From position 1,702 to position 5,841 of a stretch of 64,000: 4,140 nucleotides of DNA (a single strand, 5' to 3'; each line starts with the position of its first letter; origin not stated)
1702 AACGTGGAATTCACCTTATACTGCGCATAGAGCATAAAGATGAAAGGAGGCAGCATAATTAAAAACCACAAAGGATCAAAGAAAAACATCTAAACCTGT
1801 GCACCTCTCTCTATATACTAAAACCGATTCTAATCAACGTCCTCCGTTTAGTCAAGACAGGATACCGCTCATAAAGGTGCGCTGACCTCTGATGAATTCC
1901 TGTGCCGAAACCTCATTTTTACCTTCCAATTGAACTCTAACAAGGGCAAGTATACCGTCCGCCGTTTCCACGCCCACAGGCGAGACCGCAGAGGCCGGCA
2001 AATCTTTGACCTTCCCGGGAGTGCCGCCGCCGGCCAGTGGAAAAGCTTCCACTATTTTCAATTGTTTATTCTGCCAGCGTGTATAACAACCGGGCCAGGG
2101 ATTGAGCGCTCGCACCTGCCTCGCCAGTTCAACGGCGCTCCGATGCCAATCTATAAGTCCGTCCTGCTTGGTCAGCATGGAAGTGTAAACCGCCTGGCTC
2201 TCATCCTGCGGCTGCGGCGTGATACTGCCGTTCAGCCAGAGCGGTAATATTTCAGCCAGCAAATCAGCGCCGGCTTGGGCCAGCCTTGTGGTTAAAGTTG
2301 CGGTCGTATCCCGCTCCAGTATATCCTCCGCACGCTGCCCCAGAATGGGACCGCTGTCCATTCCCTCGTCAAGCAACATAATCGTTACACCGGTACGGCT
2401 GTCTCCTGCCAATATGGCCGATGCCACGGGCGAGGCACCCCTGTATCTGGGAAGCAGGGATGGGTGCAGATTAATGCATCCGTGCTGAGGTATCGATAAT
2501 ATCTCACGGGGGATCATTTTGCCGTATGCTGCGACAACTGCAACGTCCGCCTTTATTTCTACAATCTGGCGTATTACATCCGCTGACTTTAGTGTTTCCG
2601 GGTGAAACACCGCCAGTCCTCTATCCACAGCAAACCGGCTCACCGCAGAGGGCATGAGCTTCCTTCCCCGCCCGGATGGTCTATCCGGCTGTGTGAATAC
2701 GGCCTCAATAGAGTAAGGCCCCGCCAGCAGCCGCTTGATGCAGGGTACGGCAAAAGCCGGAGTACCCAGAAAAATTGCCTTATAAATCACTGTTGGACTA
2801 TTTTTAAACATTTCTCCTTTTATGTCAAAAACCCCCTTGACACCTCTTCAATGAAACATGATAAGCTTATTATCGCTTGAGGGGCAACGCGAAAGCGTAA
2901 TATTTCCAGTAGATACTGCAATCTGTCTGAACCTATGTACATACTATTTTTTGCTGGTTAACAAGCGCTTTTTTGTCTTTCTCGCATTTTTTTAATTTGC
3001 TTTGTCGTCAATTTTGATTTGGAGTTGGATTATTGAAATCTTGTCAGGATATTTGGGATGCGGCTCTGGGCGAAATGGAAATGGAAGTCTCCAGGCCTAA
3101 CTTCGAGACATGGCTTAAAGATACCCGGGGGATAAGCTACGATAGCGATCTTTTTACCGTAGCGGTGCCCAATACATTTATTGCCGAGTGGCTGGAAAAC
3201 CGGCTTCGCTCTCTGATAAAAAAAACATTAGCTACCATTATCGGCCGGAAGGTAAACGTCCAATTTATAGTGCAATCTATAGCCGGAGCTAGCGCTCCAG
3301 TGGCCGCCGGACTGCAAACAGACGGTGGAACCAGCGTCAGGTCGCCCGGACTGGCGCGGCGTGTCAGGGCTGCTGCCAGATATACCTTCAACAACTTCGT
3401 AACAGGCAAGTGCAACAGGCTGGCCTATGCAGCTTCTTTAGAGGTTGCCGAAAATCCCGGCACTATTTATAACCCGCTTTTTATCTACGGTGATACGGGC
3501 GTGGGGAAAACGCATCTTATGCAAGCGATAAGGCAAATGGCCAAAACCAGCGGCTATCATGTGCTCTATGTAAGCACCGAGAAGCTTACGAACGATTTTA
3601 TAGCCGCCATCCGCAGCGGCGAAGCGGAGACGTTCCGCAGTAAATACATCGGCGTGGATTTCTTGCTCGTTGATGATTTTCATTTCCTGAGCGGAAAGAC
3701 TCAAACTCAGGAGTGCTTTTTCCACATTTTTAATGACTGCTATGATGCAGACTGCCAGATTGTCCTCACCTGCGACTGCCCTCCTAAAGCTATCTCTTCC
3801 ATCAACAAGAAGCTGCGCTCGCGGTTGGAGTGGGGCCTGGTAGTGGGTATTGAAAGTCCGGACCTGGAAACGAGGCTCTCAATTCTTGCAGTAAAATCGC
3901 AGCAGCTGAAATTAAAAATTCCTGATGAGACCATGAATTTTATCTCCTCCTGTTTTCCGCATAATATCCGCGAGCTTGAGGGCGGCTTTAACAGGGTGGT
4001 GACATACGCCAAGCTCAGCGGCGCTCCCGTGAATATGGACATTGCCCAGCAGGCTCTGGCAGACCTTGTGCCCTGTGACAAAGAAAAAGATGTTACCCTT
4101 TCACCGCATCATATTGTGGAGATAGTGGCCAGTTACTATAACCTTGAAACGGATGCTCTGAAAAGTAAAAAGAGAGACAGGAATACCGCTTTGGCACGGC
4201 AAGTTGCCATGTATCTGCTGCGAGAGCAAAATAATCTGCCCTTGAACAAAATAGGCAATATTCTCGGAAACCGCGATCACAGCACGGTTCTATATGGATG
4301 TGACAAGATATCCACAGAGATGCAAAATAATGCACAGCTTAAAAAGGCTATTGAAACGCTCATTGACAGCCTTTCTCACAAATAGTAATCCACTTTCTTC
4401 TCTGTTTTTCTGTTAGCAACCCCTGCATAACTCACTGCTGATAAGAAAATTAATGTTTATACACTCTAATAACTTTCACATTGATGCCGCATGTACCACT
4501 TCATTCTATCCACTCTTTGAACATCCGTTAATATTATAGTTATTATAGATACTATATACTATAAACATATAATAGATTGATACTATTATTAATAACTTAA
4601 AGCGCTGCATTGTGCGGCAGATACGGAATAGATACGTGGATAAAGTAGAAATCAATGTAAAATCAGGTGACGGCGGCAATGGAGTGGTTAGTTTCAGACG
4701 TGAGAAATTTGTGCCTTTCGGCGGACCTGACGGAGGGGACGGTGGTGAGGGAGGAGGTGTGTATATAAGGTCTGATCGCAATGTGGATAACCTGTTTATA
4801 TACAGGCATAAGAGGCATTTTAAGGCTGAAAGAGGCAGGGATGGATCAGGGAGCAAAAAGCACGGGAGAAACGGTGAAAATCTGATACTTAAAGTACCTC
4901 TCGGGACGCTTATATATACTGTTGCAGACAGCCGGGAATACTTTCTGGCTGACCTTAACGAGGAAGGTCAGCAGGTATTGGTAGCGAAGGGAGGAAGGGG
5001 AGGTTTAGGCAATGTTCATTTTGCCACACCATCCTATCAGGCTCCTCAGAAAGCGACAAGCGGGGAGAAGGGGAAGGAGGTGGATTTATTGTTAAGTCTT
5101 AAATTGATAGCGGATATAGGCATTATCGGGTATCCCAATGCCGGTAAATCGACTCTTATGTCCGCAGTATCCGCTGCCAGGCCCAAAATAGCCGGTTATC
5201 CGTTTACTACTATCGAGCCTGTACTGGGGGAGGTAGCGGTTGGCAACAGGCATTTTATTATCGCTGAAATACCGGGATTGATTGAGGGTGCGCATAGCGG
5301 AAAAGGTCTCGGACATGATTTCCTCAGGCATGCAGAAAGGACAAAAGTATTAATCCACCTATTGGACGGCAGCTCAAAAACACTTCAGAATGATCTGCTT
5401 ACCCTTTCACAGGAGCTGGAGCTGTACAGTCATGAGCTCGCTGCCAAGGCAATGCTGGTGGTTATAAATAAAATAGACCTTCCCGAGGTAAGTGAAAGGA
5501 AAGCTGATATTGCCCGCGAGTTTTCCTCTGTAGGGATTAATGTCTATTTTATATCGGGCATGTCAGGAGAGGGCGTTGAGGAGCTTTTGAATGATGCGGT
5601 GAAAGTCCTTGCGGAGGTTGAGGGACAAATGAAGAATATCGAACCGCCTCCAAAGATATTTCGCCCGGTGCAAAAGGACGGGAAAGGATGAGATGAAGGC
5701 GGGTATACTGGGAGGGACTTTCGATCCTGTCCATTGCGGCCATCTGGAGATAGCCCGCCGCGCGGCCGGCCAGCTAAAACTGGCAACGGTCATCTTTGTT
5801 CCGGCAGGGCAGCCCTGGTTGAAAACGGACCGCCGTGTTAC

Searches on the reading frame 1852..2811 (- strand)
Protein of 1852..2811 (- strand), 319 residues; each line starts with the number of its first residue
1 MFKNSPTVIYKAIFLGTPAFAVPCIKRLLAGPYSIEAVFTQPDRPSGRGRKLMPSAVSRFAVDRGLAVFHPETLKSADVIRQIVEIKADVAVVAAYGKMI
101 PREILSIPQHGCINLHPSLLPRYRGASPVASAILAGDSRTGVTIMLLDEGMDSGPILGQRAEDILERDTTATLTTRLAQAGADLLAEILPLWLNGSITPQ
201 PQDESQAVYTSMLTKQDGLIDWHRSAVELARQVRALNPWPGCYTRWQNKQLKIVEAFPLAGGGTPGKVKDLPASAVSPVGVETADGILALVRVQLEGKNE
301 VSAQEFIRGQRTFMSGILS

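Call 43: search_protein_families(library=ncbifam, proteins=[window:1852-2811:-], max_evalue=1e-10)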
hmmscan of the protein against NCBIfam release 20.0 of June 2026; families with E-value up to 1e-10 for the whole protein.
window:1852-2811:- (319 aa): 5 families
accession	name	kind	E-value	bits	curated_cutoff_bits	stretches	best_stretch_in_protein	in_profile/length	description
TIGR00460.1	fmt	equivalog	1.6e-85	287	201.5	1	11-312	2-306/315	methionyl-tRNA formyltransferase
NF005414.0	PRK06988.1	equivalog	1.4e-49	168.8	316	1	13-308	6-303/311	formyltransferase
NF005998.1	PRK08125.1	equivalog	2.9e-49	168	777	1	21-303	12-289/649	bifunctional UDP-4-amino-4-deoxy-L-arabinose formyltransferase/UDP-glucuronic acid oxidase ArnA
TIGR00639.1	PurN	equivalog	3.4e-20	72.4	150.1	1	77-191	69-183/192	phosphoribosylglycinamide formyltransferase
NF004684.0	PRK06027.1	subfamily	7.9e-12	45.5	223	1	76-176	154-254/286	formyltetrahydrofolate deformylase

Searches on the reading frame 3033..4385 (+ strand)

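Call 25: search_protein_families(library=ncbifam, proteins=[window:3033-4385:+], max_evalue=1e-10)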
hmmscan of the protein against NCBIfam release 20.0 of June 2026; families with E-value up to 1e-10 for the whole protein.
window:3033-4385:+ (450 aa): 6 families
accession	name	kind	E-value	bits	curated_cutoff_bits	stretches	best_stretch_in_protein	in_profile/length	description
TIGR00362.1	DnaA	equivalog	2.1e-144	481.8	343.9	1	8-446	1-436/437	chromosomal replication initiator protein DnaA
NF001154.0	PRK00149.3-3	equivalog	5.1e-94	315.8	410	1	20-447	23-458/462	chromosomal replication initiator protein DnaA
NF009087.0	PRK12422.1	equivalog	7.3e-78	262.7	657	1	7-448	3-444/455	chromosomal replication initiator protein DnaA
TIGR03420.1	DnaA_homol_Hda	equivalog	6.1e-32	111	194.8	1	111-321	6-204/226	DnaA regulatory inactivator Hda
NF038214.1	IS21_help_AAA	equivalog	3.5e-17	62.9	200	1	149-245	93-189/232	IS21-like element helper ATPase IstB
NF005982.0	PRK08084.1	equivalog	5.3e-13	49.1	268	1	118-315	20-206/235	DnaA inactivator Hda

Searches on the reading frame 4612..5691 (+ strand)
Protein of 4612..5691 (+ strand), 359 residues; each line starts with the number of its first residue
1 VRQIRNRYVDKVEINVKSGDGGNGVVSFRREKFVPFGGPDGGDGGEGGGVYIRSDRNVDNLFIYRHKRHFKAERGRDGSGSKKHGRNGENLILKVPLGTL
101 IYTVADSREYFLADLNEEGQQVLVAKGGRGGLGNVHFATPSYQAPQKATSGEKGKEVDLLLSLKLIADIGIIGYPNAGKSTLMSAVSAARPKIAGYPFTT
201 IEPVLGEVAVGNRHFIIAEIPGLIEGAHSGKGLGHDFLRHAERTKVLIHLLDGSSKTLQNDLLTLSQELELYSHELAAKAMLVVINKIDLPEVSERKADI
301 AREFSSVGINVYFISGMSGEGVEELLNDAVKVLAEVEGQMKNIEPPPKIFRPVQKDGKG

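Call 25: search_protein_families(library=ncbifam, proteins=[window:4612-5691:+], max_evalue=1e-10)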
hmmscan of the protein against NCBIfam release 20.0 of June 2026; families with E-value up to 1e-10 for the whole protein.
window:4612-5691:+ (359 aa): 11 families
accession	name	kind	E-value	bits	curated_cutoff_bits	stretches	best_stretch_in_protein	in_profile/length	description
NF008955.0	PRK12297.1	equivalog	1.4e-131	439.4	406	1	8-339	3-334/429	GTPase ObgE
NF008956.1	PRK12299.1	equivalog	1.9e-127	424.8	300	1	8-333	2-325/327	GTPase ObgE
TIGR02729.1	Obg_CgtA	equivalog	2.5e-126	421.1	280.25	1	8-333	1-328/329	Obg family GTPase CgtA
NF008954.1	PRK12296.1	equivalog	5.4e-111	371.3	377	1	7-356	3-362/470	GTPase ObgE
NF007171.0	PRK09602.1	subfamily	3.8e-22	78.7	387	0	168-208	4-44/397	YchF-related putative GTPase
TIGR00092.1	TIGR00092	equivalog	1.8e-14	53.6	279.2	1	169-252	5-106/368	redox-regulated ATPase YchF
NF008280.0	PRK11058.1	equivalog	1.1e-13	50.8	441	1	166-335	197-363/426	ribosome rescue GTPase HflX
TIGR03594.1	GTPase_EngA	equivalog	1.4e-13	50.7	306.7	1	166-340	175-353/432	ribosome biogenesis GTPase Der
TIGR03156.1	GTP_HflX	equivalog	8.6e-13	47.9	216.75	1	166-328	189-346/351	GTPase HflX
TIGR00437.1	feoB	equivalog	2.4e-11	43.1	315.65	1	173-331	1-152/594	ferrous iron transport protein B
NF000908.1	PRK00089.1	equivalog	2.6e-11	43.4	237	1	169-335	6-169/291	GTPase Era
